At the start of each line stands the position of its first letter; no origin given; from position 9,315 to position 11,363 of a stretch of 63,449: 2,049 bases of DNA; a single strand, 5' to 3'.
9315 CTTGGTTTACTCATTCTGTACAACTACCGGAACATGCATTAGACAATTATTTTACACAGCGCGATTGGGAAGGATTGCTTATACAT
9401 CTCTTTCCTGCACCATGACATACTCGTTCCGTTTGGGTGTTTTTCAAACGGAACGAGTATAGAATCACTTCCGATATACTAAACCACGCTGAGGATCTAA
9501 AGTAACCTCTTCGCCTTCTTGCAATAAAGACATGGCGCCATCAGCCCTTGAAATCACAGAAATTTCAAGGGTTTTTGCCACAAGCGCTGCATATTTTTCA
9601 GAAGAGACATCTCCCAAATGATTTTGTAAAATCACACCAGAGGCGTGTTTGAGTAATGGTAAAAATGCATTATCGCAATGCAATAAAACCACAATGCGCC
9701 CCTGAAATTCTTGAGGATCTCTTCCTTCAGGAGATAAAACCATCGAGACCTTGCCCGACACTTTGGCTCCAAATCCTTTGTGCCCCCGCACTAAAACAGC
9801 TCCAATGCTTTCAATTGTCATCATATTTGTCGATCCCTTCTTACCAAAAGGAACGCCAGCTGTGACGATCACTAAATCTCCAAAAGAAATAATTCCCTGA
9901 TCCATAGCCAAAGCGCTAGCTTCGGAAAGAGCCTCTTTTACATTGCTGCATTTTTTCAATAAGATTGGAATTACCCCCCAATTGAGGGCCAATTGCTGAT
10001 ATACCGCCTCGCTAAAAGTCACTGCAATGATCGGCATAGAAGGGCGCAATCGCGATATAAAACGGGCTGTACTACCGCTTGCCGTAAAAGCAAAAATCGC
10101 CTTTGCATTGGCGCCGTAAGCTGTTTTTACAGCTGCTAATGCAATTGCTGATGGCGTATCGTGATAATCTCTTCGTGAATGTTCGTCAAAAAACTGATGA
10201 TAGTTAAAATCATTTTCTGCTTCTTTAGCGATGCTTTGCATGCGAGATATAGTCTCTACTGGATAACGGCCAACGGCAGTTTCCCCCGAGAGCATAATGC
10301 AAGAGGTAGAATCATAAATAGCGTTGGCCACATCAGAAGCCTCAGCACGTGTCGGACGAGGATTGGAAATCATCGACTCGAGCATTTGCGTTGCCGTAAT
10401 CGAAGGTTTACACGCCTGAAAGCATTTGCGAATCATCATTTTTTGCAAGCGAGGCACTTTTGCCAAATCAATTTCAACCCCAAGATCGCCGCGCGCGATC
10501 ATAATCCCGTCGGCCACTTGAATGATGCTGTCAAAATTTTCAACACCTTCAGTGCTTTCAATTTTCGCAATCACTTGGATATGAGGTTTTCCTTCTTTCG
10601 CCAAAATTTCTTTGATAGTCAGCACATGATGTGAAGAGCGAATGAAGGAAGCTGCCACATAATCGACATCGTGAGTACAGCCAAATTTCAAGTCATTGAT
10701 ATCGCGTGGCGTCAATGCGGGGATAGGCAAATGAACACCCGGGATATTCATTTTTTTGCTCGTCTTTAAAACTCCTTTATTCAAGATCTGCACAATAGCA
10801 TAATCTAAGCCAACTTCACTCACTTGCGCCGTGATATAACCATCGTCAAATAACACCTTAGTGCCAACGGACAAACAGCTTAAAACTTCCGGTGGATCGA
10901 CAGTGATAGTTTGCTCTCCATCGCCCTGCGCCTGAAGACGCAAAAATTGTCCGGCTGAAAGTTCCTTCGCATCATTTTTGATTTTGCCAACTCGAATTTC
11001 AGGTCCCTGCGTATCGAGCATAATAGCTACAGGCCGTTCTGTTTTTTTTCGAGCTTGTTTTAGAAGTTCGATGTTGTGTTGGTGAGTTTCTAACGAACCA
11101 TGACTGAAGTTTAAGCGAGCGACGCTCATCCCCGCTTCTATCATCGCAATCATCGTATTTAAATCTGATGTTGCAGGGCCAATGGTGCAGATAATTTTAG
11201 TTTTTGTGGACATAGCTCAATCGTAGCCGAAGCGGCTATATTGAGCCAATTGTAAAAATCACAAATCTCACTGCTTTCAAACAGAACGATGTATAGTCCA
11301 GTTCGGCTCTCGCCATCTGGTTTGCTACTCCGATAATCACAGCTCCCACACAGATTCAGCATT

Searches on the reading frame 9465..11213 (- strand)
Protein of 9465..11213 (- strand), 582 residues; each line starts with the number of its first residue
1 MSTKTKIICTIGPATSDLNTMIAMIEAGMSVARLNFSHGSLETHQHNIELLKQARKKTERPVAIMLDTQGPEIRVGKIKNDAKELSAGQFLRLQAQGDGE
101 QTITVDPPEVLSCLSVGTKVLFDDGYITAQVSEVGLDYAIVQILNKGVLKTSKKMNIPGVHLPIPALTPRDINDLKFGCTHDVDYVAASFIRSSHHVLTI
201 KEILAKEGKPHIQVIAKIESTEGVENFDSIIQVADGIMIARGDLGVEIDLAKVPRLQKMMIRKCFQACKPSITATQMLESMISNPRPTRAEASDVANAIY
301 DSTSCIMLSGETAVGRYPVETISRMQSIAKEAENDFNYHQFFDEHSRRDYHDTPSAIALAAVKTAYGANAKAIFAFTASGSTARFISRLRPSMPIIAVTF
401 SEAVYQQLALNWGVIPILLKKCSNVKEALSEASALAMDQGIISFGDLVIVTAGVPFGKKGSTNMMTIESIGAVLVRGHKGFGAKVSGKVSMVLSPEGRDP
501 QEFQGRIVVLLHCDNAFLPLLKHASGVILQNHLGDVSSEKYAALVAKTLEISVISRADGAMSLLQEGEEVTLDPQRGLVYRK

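Call 27: search_protein_families(library=ncbifam, proteins=[window:9465-11213:-], max_evalue=0.00001)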
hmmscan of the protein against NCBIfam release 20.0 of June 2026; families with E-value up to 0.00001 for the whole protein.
window:9465-11213:- (582 aa): 10 families
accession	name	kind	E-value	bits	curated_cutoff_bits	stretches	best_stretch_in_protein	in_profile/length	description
NF004978.0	PRK06354.1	subfamily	1.5e-183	611.5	462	1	3-581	8-584/590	pyruvate kinase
TIGR01064.1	pyruv_kin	equivalog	1.3e-172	574.6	306.4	1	4-470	2-476/476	pyruvate kinase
NF004491.0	PRK05826.1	subfamily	7.8e-167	555.5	432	1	1-470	3-475/477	pyruvate kinase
NF004886.0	PRK06247.1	subfamily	1.6e-145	485.4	623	1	2-471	4-471/476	pyruvate kinase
NF006664.0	PRK09206.1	equivalog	7.9e-138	459.9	686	1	4-468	3-468/470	pyruvate kinase PykF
NF005234.0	PRK06739.1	equivalog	1.3e-83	280.9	564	1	7-334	5-330/352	pyruvate kinase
NF011314.0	PRK14725.1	equivalog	1.6e-60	205.1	642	2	96-333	354-594/614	pyruvate kinase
NF005057.0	PRK06464.1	equivalog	8.7e-08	30.7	598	1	462-581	345-462/798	phosphoenolpyruvate synthase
TIGR01418.1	PEP_synth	equivalog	1.8e-07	29.9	739.75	1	462-581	341-458/784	pyruvate, water dikinase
NF004881.0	PRK06241.2-2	equivalog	2.7e-07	29.3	883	1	450-579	760-887/898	phosphoenolpyruvate synthase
